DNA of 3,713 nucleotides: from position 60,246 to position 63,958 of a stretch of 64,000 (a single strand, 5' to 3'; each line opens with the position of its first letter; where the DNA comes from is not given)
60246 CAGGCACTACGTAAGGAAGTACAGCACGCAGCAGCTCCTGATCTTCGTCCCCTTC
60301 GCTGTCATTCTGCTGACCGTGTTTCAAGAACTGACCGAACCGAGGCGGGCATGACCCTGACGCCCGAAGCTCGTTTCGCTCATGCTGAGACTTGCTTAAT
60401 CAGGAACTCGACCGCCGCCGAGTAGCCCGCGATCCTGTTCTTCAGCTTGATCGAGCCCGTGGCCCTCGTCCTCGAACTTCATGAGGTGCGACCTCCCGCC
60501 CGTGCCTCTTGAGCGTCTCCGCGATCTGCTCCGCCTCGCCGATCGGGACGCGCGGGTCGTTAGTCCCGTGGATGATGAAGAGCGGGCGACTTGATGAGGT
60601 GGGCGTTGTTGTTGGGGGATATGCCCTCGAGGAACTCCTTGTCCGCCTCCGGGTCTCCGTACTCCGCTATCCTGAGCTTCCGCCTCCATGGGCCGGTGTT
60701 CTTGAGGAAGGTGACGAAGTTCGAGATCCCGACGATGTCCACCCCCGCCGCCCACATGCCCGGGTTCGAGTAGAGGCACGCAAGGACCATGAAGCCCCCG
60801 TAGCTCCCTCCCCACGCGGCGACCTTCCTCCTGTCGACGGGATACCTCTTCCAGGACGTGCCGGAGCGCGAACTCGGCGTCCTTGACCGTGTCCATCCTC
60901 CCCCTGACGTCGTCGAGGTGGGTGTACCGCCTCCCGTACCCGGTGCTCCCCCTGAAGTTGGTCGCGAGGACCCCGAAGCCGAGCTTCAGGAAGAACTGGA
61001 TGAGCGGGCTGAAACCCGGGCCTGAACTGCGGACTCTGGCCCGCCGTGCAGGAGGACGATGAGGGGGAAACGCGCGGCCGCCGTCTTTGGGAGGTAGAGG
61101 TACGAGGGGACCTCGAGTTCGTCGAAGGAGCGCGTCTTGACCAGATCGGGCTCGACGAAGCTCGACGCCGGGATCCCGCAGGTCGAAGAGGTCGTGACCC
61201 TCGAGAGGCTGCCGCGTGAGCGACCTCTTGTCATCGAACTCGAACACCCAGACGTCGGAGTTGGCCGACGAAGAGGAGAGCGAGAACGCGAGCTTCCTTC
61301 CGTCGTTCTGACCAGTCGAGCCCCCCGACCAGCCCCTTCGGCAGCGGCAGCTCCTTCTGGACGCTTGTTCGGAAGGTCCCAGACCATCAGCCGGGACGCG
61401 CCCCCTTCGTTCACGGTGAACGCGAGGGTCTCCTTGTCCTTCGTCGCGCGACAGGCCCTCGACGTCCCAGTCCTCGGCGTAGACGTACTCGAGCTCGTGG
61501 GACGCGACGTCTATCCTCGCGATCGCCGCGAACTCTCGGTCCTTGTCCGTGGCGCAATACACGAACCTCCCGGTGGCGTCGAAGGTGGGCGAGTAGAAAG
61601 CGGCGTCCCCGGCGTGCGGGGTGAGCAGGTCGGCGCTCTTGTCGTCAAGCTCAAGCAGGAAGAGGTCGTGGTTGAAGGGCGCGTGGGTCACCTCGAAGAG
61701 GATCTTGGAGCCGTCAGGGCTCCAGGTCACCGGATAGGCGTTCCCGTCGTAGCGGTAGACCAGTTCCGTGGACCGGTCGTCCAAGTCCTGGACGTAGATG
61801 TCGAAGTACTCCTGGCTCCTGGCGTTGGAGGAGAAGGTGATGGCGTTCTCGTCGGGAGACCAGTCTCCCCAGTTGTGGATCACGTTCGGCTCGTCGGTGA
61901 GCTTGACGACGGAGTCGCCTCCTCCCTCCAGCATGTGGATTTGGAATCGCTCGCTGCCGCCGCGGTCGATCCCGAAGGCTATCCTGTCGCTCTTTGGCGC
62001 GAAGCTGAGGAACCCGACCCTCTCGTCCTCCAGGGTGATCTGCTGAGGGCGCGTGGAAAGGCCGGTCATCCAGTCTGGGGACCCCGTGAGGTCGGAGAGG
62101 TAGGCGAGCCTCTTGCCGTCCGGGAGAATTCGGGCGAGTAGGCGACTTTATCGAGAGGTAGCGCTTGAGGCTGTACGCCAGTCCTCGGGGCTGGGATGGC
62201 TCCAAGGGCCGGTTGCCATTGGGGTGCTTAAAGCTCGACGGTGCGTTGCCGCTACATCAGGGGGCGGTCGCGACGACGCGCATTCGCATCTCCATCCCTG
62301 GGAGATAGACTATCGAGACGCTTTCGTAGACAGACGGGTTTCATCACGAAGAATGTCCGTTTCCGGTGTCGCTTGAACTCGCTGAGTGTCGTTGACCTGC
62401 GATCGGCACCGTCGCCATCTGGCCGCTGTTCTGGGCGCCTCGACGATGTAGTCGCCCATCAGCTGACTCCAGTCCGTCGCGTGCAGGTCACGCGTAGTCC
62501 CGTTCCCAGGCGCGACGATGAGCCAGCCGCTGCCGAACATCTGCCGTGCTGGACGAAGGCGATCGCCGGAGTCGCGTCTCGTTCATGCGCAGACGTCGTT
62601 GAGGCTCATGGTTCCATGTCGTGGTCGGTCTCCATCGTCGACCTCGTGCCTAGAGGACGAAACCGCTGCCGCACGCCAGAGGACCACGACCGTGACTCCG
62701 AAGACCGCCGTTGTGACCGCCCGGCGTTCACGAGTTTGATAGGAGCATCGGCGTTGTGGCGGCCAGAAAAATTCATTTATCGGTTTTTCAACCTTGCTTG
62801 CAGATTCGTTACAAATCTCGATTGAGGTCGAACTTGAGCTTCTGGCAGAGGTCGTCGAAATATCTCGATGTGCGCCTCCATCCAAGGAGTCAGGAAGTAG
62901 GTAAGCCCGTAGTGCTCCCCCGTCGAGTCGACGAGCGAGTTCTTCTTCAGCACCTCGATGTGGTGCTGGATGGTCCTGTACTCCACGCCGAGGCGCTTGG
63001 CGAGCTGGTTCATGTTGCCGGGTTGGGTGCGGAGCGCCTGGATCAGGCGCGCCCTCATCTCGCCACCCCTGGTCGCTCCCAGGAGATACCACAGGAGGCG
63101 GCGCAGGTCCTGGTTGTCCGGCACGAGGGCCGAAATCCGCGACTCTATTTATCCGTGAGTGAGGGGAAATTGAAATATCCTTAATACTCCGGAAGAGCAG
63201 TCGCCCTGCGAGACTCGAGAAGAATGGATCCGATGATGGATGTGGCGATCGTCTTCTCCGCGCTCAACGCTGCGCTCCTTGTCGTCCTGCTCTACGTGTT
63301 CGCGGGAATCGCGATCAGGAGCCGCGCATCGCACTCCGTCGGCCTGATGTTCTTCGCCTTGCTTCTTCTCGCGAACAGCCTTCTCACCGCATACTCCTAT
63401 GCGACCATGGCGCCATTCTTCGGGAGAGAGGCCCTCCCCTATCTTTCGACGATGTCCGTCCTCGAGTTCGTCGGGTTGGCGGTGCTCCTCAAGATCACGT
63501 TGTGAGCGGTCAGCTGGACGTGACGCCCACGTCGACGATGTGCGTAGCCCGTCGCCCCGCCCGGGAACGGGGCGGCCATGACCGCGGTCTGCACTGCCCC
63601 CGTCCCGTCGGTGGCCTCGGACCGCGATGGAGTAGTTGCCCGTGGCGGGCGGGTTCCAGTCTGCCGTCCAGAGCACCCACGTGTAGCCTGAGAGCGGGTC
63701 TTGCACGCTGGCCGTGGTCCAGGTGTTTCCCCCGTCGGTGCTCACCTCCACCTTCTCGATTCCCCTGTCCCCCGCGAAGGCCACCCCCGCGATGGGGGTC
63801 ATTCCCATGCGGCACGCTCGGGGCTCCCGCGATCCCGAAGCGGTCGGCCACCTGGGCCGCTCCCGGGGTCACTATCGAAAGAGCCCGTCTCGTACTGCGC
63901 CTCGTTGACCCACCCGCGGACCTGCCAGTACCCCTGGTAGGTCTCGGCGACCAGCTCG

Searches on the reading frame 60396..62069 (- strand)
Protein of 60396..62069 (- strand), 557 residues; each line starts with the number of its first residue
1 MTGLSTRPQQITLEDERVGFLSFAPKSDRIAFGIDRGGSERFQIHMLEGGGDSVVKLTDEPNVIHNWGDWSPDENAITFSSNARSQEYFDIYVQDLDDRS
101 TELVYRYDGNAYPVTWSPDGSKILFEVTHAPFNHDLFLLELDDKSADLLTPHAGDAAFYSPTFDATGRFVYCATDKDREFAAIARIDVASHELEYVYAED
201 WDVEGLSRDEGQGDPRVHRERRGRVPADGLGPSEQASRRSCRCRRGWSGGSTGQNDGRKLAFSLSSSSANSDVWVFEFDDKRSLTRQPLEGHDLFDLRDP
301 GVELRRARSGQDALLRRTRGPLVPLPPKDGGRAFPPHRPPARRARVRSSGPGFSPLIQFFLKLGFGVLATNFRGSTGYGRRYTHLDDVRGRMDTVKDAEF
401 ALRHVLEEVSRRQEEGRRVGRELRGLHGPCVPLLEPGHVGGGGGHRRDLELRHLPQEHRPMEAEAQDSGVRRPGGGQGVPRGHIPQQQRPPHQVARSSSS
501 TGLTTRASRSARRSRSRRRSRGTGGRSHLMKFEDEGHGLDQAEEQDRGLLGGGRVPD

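Call 11: search_protein_families(library=pfam, proteins=[window:60396-62069:-], max_evalue=0.01)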
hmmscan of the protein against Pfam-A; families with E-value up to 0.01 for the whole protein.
window:60396-62069:- (557 aa): 3 families
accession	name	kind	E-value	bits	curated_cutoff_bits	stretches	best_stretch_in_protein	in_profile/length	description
PF07676.18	PD40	-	1.6e-08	34.8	20.9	0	57-93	4-38/38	WD40-like Beta Propeller Repeat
PF00326.27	Peptidase_S9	-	0.001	19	22.6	1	353-407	3-57/213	Prolyl oligopeptidase family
PF00930.27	DPPIV_N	-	0.0062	15.7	22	0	72-151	2-80/354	Dipeptidyl peptidase IV (DPP IV) N-terminal region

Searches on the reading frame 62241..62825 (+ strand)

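Call 11: search_protein_families(library=pfam, proteins=[window:62241-62825:+], max_evalue=0.01)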
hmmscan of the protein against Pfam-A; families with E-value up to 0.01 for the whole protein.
window:62241-62825:+ (194 aa): 1 family
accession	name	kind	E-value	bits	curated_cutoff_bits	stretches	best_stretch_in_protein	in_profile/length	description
PF13579.12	Glyco_trans_4_4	-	0.0012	19.6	29.7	1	78-163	37-117/158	Glycosyl transferase 4-like domain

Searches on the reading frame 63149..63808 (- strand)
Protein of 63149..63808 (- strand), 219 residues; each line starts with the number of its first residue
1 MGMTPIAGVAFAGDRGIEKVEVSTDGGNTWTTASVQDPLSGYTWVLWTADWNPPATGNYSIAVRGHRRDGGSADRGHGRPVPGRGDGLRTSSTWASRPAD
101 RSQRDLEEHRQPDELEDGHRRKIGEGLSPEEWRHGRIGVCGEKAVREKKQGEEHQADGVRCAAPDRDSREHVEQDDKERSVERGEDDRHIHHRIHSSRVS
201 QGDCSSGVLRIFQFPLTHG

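Call 11: search_protein_families(library=pfam, proteins=[window:63149-63808:-], max_evalue=0.01)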
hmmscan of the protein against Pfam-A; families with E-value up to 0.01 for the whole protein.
window:63149-63808:- (219 aa): 1 family
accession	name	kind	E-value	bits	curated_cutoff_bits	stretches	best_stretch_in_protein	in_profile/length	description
PF03404.22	Mo-co_dimer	-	6.1e-06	26.7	22.7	1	6-50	33-90/138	Mo-co oxidoreductase dimerisation domain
